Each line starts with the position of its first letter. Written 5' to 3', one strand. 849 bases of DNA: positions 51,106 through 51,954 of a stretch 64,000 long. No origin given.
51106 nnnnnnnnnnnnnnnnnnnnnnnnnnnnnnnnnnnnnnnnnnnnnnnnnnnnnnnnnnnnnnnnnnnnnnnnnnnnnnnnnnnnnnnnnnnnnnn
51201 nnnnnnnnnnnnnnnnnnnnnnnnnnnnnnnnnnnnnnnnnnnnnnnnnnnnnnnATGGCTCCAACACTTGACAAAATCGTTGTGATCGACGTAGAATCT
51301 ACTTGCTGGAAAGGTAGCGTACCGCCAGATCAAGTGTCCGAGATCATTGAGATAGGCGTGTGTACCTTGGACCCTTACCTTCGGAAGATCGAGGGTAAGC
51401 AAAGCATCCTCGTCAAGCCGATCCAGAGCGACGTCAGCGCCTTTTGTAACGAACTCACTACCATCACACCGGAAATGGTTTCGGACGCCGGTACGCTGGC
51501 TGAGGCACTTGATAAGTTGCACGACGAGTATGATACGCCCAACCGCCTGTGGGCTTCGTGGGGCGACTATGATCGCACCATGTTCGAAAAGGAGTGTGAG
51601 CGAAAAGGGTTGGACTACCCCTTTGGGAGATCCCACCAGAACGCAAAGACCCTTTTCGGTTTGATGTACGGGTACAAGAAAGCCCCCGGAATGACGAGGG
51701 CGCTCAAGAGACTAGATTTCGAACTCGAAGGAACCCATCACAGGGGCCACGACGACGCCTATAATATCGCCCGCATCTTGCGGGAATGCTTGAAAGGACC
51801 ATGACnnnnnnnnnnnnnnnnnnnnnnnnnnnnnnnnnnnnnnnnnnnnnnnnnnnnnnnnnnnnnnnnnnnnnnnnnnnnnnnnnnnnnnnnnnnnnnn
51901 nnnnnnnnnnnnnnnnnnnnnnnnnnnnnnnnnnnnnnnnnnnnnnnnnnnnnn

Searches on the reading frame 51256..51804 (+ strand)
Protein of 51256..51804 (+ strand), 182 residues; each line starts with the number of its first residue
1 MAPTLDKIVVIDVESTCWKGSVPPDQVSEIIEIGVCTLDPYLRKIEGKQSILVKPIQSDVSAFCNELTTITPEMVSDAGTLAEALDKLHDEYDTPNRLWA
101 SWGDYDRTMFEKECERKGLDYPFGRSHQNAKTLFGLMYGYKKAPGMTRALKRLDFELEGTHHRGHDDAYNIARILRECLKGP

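Call 77: search_protein_families(library=pfam, proteins=[window:51256-51804:+], max_evalue=0.001)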
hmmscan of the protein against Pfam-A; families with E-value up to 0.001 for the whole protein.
window:51256-51804:+ (182 aa): 2 families
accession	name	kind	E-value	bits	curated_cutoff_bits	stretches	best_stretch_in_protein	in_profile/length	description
PF00929.31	RNase_T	-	1.8e-17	64.8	24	1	9-175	1-164/164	Exonuclease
PF16473.11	Rv2179c-like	-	0.00024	21.3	27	1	81-178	80-176/177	3'-5' exoribonuclease Rv2179c-like domain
